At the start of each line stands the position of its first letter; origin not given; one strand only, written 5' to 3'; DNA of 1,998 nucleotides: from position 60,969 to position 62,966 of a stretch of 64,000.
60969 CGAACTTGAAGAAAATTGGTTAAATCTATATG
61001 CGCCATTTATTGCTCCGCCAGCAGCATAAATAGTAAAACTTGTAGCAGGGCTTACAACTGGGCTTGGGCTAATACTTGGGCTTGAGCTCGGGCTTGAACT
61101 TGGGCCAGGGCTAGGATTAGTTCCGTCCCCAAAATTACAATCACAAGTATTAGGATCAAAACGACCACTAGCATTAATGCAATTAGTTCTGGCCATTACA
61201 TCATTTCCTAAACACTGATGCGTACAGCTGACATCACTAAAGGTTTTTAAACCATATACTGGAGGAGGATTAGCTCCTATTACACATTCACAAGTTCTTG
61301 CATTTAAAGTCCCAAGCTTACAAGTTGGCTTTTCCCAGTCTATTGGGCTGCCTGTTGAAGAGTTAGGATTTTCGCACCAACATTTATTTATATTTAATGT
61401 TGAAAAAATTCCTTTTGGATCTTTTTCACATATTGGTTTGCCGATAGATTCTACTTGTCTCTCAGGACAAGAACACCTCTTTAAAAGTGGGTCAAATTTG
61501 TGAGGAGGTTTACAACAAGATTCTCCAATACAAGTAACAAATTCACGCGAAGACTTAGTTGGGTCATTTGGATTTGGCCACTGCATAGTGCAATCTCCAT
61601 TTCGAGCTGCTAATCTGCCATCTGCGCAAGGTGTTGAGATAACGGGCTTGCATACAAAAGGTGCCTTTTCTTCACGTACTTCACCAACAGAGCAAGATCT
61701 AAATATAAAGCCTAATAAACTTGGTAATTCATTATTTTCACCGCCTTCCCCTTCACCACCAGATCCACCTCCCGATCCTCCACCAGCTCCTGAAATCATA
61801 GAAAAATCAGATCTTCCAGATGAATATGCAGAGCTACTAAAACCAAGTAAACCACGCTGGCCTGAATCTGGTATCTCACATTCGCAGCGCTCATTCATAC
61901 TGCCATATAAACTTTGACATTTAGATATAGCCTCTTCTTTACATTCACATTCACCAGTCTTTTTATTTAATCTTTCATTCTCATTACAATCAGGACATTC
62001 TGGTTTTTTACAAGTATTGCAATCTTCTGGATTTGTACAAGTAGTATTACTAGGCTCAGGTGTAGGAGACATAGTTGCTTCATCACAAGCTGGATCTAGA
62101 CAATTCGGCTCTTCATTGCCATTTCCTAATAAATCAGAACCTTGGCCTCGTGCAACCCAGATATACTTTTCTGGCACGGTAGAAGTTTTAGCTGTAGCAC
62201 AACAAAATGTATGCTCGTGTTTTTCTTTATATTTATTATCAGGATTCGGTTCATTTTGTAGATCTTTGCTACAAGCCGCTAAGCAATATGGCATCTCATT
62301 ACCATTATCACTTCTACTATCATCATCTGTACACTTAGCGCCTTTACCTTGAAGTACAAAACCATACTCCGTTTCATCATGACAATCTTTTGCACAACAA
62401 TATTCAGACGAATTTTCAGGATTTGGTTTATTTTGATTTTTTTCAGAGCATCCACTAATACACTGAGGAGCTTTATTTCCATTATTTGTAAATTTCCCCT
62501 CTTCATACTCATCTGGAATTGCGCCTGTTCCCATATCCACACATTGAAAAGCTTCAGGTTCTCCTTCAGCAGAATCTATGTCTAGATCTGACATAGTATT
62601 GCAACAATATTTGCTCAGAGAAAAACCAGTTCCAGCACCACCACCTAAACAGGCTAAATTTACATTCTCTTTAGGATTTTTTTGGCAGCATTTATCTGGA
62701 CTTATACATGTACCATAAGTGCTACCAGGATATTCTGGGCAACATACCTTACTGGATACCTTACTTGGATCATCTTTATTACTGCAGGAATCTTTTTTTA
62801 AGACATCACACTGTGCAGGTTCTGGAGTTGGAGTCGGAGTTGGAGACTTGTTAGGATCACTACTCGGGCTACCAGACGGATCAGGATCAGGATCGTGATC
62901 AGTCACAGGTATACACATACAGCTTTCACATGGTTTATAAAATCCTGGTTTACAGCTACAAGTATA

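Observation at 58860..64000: Modular surface protein with a novel Cys-rich 'CC-x(n)-NGN-x-AP-x-CL' repeat, hexapeptide Pro repeats and recombinogenic Ser/Pro linkers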

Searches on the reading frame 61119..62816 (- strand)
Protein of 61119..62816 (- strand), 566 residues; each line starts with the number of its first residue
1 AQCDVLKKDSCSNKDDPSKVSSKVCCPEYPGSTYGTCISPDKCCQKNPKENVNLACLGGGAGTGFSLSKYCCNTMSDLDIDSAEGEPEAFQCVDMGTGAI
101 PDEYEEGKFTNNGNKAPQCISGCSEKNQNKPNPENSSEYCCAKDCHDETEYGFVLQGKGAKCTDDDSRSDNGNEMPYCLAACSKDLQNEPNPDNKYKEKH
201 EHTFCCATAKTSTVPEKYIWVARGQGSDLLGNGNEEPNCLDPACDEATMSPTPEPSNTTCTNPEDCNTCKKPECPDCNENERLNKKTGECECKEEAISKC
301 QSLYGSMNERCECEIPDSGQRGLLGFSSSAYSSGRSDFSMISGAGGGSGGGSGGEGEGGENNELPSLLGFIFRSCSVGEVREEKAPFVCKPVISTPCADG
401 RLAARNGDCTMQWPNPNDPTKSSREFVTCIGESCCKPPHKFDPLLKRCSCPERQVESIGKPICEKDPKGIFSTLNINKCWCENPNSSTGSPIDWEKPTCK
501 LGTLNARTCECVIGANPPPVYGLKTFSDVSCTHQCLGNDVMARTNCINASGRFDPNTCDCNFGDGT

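Call 40: search_protein_representatives(protein=window:61119-62816:-)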
Query: 566 residues. Proteins with E-value up to 0.001 (for the whole library): 9; up to 1e-10: 8; up to 1e-30: 4. The best 9 are listed.
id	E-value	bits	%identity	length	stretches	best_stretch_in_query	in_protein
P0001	6.2e-68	246.5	48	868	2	352-562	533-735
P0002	5.8e-54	200.3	39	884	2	203-561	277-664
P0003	3.3e-40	154.9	47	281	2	75-193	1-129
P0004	1.3e-38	149.6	38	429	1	162-561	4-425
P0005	2.5e-23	99.1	33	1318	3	22-250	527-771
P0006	2.5e-14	69.4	31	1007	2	360-561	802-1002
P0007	1.0e-13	67.4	29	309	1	245-532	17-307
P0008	1.1e-12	64.0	40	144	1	318-430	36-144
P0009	4.6e-04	35.5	40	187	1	69-187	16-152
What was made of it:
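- Nine relatives among 1.84e9 representative proteins, E 6e-68 to 5e-4 (call 40).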

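Call 43: search_protein_families(library=pfam, proteins=[P0001, P0002, P0003, P0004, P0005, P0006, P0007, P0009], max_evalue=0.1)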
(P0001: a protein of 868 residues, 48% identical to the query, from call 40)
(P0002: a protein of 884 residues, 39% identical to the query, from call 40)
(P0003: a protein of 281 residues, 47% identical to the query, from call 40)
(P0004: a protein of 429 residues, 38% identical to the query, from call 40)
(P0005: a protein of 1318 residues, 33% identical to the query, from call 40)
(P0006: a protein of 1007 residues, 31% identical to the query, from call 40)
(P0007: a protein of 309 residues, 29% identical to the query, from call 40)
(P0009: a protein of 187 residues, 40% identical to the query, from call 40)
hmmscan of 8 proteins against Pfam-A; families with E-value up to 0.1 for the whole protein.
P0001 (868 aa): 0 families

P0002 (884 aa): 0 families

P0003 (281 aa): 0 families

P0004 (429 aa): 0 families

P0005 (1318 aa): 0 families

P0006 (1007 aa): 0 families

P0007 (309 aa): 0 families

P0009 (187 aa): 0 families

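Call 51: find_encoding_contigs(protein=P0001, flank=10000)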
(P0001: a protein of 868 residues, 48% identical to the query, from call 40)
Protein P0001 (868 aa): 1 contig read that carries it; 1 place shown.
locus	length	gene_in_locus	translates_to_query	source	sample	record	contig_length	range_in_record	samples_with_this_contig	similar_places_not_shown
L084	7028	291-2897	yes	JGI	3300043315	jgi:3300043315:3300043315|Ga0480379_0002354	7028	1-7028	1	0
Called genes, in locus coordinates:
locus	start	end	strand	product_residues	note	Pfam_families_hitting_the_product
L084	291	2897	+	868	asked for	-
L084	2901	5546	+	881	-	-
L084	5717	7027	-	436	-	?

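Call 52: find_encoding_contigs(protein=P0003, flank=10000)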
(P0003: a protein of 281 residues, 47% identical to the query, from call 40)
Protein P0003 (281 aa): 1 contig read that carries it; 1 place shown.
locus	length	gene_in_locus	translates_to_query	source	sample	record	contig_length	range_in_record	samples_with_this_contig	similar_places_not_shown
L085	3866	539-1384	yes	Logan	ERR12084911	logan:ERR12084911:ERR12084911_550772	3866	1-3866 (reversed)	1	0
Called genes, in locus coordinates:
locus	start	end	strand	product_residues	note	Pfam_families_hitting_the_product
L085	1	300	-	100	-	?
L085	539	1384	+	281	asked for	-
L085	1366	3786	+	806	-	-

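Call 59: search_protein_families(library=pfam, proteins=[L084:2901-5543:+, L085:1366-3783:+, L084:5717-7027:-], max_evalue=1)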
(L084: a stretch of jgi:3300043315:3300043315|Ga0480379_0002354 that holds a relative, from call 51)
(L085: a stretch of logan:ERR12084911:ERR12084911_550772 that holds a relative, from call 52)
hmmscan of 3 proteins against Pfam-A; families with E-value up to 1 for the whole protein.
L084:2901-5543:+ (881 aa): 1 family
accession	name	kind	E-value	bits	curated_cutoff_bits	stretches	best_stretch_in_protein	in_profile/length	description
PF22940.2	CNOT1_1st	-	0.0085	16.2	27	1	222-292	11-80/200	CCR4-NOT transcription complex subunit 1, N-terminal domain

L085:1366-3783:+ (806 aa): 1 family
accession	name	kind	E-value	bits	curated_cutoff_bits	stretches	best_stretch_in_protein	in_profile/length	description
PF07261.16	DnaB_2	-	0.042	14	22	0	718-741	11-35/74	Replication initiation and membrane attachment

L084:5717-7027:- (436 aa): 1 family
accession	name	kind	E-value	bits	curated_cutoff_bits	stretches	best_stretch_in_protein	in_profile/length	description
PF07889.17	DUF1664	-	0.17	12.4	34.6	0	35-76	26-66/124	Protein of unknown function (DUF1664)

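Call 62: find_encoding_contigs(protein=P0005, flank=10000)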
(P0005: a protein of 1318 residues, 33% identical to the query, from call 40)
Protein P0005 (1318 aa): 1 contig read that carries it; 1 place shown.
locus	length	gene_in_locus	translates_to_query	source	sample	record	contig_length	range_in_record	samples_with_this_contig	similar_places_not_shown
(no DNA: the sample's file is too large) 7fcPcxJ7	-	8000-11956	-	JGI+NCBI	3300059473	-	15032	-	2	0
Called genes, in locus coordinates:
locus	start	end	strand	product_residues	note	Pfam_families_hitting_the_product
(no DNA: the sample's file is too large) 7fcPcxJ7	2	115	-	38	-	?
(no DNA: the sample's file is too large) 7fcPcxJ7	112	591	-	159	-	PF01243:PNPOx_N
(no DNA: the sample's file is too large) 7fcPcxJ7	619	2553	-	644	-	PF13623:SurA_N_2, PF13624:SurA_N_3, PF13145:Rotamase_2, PF13616:Rotamase_3, PF00639:Rotamase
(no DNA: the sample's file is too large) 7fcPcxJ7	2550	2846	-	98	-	PF16256:DUF4911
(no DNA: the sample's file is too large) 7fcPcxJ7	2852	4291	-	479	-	PF02934:GatB_N, PF02637:GatB_Yqey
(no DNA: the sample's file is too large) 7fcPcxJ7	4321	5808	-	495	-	PF01425:Amidase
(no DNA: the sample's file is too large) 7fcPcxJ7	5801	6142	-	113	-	PF02686:GatC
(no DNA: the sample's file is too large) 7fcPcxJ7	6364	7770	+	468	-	PF00890:FAD_binding_2 (weak), PF01134:GIDA (faint), PF01262:AlaDh_PNT_C (faint), PF01266:DAO (faint), PF07992:Pyr_redox_2, PF12831:FAD_oxidored, PF00070:Pyr_redox, PF02852:Pyr_redox_dim, +3 more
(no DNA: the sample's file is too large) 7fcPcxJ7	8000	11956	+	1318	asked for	-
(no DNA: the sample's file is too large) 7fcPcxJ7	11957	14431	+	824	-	-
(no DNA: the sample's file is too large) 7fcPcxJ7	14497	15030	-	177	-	?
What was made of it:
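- P0005 locus: an 824-aa ORF starts 1 nt after the stop (call 62).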

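Call 63: find_encoding_contigs(protein=P0002, flank=10000)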
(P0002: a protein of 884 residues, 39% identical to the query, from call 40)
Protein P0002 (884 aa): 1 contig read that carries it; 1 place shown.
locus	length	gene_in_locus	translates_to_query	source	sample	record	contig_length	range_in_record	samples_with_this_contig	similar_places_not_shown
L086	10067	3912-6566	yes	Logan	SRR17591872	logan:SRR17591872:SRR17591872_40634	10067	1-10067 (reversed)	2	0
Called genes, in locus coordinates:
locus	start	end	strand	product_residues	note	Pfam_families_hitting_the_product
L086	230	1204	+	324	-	PF00085:Thioredoxin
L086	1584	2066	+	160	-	-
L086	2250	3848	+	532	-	-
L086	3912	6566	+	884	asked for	-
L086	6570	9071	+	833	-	-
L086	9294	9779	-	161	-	-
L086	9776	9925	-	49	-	-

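Call 75: predict_structure(alignment_id=A3)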
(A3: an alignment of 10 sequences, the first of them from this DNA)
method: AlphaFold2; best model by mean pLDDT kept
length: 566 residues; sequences in the alignment: 10
mean_pLDDT: 58.0   pTM: 0.33
mean pLDDT of the five models: 58.0, 57.0, 55.4, 55.1, 54.3
residues with pLDDT >= 90: 0; 70-90: 197; 50-70: 169; < 50: 200
segments of 3 or more residues with pLDDT < 50: 1-67, 104-109, 145-148, 157-161, 163-178, 195-200, 210-215, 242-263, 316-371, 487-491
pLDDT, mean of each block of 10 residues (from residue 1): 28 31 35 34 34 33 42 69 57 70 51 61 61 62 54 51 39 41 76 51 69 56 63 66 34 33 50 71 71 72 60 52 33 29 27 26 31 60 60 71 76 76 80 85 81 84 69 71 56 65 77 77 82 84 83 85 64
secondary structure, 60 per line:
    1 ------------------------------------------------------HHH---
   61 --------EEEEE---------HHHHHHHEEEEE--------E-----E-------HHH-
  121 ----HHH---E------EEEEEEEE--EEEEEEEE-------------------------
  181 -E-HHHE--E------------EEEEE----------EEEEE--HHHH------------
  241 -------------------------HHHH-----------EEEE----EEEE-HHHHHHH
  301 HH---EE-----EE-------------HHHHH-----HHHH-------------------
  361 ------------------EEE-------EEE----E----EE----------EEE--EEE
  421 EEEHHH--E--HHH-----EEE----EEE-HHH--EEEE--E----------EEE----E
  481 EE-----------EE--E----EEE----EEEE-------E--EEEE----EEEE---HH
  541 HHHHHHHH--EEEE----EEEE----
elements in order: E69-73 H83-89 E90-94 E138-145 E148-155 E203-207 E218-222 H225-228 H266-269 E281-284 E289-292 H294-302 H328-332 H338-341 E379-381 E389-391 E413-415 E418-423 E440-442 E447-449 E456-459 E473-475 E480-482 E503-505 E510-513 E524-527 E532-535 H539-548 E551-554 E559-562
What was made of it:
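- The Cys region has mean pLDDT 58 and pTM 0.33, and the NGN units score 50-70 (call 75).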

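Call 78: fold_search(model_id=the predicted structure, library=pdb)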
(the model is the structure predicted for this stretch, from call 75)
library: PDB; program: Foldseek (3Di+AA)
matches with E <= 10: 29; with E <= 0.001: 0
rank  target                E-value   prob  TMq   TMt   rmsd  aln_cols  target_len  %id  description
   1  5u1q_C                4.0e+00  0.11  0.05  0.21   3.4        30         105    7  Grb7-SH2 with bicyclic peptide inhibitor (released 2017-11-15)
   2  8opz                  4.5e+00  0.03  0.06  0.06   9.8        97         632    8  Crystal structure of a tailspike depolymerase (APK16_gp47) from Acinetobacter phage APK16 (released 2023-05-31)
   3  2luu_MODEL_1_A        5.1e+00  0.01  0.05  0.16  27.9       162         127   15  NMR solution structure of midkine-b, mdkb (released 2013-05-01)
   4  7fji_I                5.4e+00  0.02  0.04  0.17  22.9        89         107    9  human Pol III elongation complex (released 2021-10-27)
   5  5eg3_B                6.5e+00  0.07  0.04  0.16   2.0        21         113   14  Crystal Structure of the Activated FGF Receptor 2 (FGFR2) Kinase Domain in complex with the cSH2 domain of Phospholipa (released 2016-02-03)
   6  1t6a                  6.5e+00  0.06  0.03  0.13   5.9        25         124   16  Crystal Structure of Protein of Unknown Function from Bacillus stearothermophilus (released 2004-07-06)
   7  4k44_B                6.9e+00  0.06  0.04  0.17   2.5        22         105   14  Auto-inhibition and phosphorylation-induced activation of PLC-gamma isozymes (released 2013-06-26)
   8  5tnw_A                6.9e+00  0.06  0.04  0.18   2.2        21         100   14  Phospholipase C gamma-1 C-terminal SH2 domain (released 2017-04-19)
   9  5u06_D                6.9e+00  0.06  0.04  0.18   2.9        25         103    8  Grb7-SH2 with bicyclic peptide inhibitor containing a pY mimetic (released 2017-11-15)
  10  6v8o_L                7.3e+00  0.01  0.04  0.07  27.2       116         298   10  RSC core (released 2020-01-15)
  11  7lwc_A                7.7e+00  0.06  0.05  0.14   3.7        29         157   31  Goat beta-lactoglobulin mutant Q59A (released 2021-04-21)
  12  4k45_A                8.2e+00  0.06  0.04  0.18   2.1        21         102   14  Auto-inhibition and phosphorylation-induced activation of PLC-gamma isozymes (released 2013-06-26)
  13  5cdw_P                8.2e+00  0.05  0.05  0.21   3.9        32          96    9  Crystal Structure Analysis of a mutant Grb2 SH2 domain (W121G) with a pYVNV peptide (released 2016-05-25)
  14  8hif_y2               8.2e+00  0.00  0.03  0.04  138.9       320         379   13  One asymmetric unit of Singapore grouper iridovirus capsid (released 2023-04-19)
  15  4k44_A                8.7e+00  0.05  0.04  0.18   2.0        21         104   14  Auto-inhibition and phosphorylation-induced activation of PLC-gamma isozymes (released 2013-06-26)
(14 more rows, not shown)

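Call 96: list_cluster_members(proteins=[P0005, P0006, P0002, P0004, P0007, P0008, P0009, P0001, P0003])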
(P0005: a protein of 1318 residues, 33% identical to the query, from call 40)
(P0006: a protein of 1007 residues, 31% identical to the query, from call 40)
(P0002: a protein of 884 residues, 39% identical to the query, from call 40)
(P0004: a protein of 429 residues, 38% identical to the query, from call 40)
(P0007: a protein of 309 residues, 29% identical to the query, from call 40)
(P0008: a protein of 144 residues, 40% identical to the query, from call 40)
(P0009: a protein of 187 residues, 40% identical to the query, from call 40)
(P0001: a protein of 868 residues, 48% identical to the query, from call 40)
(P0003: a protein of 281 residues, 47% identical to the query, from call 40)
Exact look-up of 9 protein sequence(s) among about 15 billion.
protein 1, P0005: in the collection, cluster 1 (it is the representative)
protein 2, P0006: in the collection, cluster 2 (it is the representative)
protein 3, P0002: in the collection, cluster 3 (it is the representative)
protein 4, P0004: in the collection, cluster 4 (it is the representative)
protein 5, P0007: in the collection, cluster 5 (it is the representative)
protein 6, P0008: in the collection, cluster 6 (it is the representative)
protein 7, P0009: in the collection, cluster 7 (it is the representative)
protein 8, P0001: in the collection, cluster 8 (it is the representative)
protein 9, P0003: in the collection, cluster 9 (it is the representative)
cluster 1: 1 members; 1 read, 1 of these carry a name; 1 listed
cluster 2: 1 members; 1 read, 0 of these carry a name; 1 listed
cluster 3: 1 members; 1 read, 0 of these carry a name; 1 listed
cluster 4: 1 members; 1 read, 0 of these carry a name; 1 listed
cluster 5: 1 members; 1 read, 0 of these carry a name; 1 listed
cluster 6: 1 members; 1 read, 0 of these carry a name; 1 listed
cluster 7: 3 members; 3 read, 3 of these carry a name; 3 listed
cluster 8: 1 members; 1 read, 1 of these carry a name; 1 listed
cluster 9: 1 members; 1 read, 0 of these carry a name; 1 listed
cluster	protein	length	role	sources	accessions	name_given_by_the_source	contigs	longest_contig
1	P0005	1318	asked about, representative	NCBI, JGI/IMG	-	hypothetical protein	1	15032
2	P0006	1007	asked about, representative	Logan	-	-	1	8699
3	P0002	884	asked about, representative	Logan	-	-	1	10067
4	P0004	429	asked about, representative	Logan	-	-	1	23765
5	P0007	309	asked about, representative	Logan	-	-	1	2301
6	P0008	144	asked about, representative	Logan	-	-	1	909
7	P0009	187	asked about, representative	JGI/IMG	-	hypothetical protein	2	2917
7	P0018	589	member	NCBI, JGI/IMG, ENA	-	hypothetical protein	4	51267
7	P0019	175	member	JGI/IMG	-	hypothetical protein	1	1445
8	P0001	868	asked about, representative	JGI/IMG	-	hypothetical protein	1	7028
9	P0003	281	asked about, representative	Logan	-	-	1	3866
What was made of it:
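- The family is extremely rare and patchy: 9 representatives, all singleton or near-singleton clusters (calls 40, 96).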
